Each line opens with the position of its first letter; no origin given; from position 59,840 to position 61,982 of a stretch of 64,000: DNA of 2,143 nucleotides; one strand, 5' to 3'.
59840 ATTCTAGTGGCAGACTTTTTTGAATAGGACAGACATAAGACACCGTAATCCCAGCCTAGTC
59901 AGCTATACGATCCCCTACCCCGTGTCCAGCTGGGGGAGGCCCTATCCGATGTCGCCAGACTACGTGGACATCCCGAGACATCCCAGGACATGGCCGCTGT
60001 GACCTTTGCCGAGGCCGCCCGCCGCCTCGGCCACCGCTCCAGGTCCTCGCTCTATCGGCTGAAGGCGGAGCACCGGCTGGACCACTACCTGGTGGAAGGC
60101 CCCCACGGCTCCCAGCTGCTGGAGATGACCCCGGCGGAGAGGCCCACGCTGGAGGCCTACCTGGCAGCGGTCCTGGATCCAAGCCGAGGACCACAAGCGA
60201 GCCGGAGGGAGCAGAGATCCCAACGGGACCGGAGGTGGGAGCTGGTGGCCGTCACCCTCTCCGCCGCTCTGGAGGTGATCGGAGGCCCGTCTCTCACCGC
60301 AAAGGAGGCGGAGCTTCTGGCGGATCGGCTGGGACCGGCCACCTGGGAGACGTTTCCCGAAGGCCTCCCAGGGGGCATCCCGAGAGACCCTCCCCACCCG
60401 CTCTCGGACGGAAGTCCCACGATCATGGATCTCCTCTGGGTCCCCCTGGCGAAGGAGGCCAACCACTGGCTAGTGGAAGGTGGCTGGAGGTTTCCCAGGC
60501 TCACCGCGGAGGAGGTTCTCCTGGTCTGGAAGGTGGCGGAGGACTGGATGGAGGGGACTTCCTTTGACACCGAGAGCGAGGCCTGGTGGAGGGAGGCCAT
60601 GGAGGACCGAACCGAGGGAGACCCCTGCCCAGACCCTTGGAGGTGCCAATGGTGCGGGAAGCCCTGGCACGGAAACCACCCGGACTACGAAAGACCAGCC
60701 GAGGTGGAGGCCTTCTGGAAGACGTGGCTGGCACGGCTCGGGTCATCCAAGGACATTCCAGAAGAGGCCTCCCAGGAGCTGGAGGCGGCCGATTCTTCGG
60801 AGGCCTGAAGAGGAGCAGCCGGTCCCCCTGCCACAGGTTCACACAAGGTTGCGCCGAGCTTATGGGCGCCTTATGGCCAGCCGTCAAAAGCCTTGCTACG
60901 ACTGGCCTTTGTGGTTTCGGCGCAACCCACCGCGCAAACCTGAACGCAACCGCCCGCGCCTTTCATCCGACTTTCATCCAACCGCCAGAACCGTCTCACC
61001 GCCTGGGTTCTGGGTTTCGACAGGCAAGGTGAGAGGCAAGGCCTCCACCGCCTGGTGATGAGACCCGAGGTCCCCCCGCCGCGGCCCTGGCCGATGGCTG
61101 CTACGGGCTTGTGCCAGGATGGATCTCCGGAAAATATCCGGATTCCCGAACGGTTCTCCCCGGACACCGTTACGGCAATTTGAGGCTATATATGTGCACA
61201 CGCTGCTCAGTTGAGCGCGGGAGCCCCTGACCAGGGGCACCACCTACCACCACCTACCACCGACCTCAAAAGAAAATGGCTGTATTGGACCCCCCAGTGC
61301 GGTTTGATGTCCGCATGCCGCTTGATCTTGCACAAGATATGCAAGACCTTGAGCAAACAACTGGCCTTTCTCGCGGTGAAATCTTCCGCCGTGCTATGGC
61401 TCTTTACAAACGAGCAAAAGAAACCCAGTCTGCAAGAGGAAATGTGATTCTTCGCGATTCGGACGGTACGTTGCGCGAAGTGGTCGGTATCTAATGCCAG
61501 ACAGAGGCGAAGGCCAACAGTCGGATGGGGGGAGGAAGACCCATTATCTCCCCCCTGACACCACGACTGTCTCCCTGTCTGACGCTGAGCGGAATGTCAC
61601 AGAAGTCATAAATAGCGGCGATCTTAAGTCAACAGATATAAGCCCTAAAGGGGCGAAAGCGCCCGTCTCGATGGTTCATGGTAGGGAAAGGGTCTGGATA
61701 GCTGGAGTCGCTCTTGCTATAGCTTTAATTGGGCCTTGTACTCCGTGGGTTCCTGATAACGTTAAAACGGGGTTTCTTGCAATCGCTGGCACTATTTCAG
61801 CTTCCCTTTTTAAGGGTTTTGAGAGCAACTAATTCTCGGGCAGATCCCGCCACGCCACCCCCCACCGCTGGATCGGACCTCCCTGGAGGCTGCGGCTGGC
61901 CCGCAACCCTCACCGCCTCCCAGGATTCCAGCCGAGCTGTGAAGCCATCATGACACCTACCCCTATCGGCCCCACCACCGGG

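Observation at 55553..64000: tRNA-Arg(CCU)-flanked integrative element with its own replicon: a satellite/tycheposon-like island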

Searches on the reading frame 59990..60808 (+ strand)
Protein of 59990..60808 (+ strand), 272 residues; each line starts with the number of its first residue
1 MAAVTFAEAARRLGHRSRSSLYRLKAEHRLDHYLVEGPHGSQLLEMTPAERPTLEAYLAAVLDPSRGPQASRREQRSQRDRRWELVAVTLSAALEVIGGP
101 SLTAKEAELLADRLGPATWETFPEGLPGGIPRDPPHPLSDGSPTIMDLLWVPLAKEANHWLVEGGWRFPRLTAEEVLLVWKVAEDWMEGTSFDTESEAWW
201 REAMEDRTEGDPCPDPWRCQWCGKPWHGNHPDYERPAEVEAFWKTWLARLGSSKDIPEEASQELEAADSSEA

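Call 6: search_protein_families(library=pfam, proteins=[window:59990-60808:+], max_evalue=0.01)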
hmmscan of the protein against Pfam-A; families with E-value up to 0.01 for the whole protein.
window:59990-60808:+ (272 aa): 0 families

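Call 7: search_protein_families(library=phrogs, proteins=[window:59990-60808:+], max_evalue=0.01)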
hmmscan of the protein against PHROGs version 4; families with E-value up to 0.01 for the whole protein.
window:59990-60808:+ (272 aa): 0 families

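Call 40: search_protein_families(library=pfam, proteins=[window:59990-60808:+], max_evalue=1)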
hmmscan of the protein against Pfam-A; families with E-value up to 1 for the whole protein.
window:59990-60808:+ (272 aa): 0 families

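Call 41: search_protein_families(library=padloc, proteins=[window:59990-60808:+], max_evalue=0.01)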
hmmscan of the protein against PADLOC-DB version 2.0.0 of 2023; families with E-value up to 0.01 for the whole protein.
window:59990-60808:+ (272 aa): 0 families

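Call 44: search_protein_families(library=ncbifam, proteins=[window:59990-60808:+], max_evalue=0.1)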
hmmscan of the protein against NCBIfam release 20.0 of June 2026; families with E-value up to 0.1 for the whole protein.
window:59990-60808:+ (272 aa): 0 families

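Call 81: search_protein_representatives(protein=window:59990-60808:+)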
Query: 272 residues. Proteins with E-value up to 0.001 (for the whole library): 54; up to 1e-10: 18; up to 1e-30: 2. The best 54 are listed.
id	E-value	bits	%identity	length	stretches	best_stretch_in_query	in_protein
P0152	6.5e-176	600.1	96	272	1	1-272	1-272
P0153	9.7e-53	195.8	75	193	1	4-137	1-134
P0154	1.6e-26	109.8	43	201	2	110-237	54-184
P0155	3.6e-26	108.6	45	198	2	128-242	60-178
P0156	9.3e-25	104.0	73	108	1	1-77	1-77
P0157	9.9e-22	94.0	54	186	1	87-207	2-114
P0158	6.1e-16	75.0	51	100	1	168-242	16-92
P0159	9.5e-16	74.4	48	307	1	1-118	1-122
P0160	2.0e-14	70.1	44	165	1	1-114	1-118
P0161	2.6e-14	69.7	40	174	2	131-237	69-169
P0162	1.3e-13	67.4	44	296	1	1-117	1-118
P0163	6.3e-13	65.1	48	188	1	146-236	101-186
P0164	7.1e-13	65.0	47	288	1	1-117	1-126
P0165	2.5e-12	63.2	47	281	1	1-127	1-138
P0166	3.3e-11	59.5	39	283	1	1-174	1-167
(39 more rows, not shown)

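Call 85: search_protein_families(library=phrogs, alignment_id=A3, max_evalue=0.01)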
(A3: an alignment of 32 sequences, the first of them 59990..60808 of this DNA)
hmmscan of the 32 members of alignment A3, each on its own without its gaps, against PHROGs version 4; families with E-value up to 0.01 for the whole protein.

A. member 1, window:59990-60808:+ (272 aa): 0 families

B. families by the number of members that match (of 32 scanned): 5 families
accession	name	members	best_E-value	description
phrog_57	-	2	1.2e-10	terminase small subunit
phrog_66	-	2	0.0022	excisionase and transcriptional regulator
phrog_2474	-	1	0.0011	MerR-like transcriptional regulator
phrog_664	-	1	0.0023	DNA binding protein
phrog_24395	-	1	0.0042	-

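Call 130: search_solved_structures(query=A3, max_evalue=10)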
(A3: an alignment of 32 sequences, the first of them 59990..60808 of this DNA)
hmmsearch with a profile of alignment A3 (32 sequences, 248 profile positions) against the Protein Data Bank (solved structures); distinct sequences matched with E-value up to 10: 9.
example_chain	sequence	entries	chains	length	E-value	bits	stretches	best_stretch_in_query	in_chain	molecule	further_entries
7unh_A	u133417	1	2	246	0.036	17.9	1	153-198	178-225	SP2 designed chlorophyll dimer protein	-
7uni_A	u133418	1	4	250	0.046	17.5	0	109-197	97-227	SP2-ZnPPaM designed chlorophyll dimer protein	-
9o9u_A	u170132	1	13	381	0.21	15.4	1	84-210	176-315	Erlin-1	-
9vvg_A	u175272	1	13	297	0.21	15.3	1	84-210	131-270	Erlin-1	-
9vvj_A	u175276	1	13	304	0.23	15.2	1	84-210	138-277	Erlin-1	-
9we7_A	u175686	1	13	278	0.26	15.1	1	84-210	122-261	Erlin-1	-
8t5e_A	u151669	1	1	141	0.39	14.5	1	78-186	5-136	Bim_fulldiff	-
6emk_A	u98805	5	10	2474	0.45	14.3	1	130-208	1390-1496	Serine/threonine-protein kinase TOR2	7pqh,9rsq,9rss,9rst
7zbs_X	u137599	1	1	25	2.2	12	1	7-23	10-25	HTH_8cm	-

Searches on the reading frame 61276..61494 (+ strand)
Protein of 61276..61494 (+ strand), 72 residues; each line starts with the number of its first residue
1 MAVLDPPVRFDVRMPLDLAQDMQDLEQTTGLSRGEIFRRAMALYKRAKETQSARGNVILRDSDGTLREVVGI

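Call 6: search_protein_families(library=pfam, proteins=[window:61276-61494:+], max_evalue=0.01)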
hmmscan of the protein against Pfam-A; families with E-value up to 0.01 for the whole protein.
window:61276-61494:+ (72 aa): 1 family
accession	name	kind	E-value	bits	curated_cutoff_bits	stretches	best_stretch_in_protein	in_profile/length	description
PF01402.27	RHH_1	-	0.0074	16.6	20.5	0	10-45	2-37/39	Ribbon-helix-helix protein, copG family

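Call 7: search_protein_families(library=phrogs, proteins=[window:61276-61494:+], max_evalue=0.01)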
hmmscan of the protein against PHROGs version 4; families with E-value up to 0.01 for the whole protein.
window:61276-61494:+ (72 aa): 2 families
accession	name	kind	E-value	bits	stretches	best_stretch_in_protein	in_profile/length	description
phrog_876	-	transcription regulation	0.0026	18.3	1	8-68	68-128/239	transcriptional repressor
phrog_22338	-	unknown function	0.0036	18.3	1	10-51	58-99/207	-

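Call 41: search_protein_families(library=padloc, proteins=[window:61276-61494:+], max_evalue=0.01)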
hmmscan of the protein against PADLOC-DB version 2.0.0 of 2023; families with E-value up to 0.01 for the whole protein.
window:61276-61494:+ (72 aa): 0 families

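Call 44: search_protein_families(library=ncbifam, proteins=[window:61276-61494:+], max_evalue=0.1)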
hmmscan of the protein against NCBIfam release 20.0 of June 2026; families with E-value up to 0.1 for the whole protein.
window:61276-61494:+ (72 aa): 0 families

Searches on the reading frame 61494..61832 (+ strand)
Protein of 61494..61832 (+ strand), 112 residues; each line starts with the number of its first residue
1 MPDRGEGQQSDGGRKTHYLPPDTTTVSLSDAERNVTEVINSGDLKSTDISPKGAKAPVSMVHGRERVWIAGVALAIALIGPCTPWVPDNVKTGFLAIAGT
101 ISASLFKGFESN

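Call 6: search_protein_families(library=pfam, proteins=[window:61494-61832:+], max_evalue=0.01)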
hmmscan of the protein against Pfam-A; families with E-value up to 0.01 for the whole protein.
window:61494-61832:+ (112 aa): 0 families

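Call 7: search_protein_families(library=phrogs, proteins=[window:61494-61832:+], max_evalue=0.01)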
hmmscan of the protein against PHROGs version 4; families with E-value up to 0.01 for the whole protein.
window:61494-61832:+ (112 aa): 0 families

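Call 40: search_protein_families(library=pfam, proteins=[window:61494-61832:+], max_evalue=1)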
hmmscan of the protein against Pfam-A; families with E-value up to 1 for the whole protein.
window:61494-61832:+ (112 aa): 1 family
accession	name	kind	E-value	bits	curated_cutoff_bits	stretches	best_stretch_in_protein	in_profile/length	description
PF04016.18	DUF364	-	0.18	11.8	23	1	75-101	90-117/147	Putative heavy-metal chelation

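Call 41: search_protein_families(library=padloc, proteins=[window:61494-61832:+], max_evalue=0.01)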
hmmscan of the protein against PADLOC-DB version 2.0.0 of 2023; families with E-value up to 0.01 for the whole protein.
window:61494-61832:+ (112 aa): 1 family
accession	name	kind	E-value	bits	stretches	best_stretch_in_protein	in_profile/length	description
PDLC00724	Effector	-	0.0088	13.3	0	64-101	25-62/287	4TM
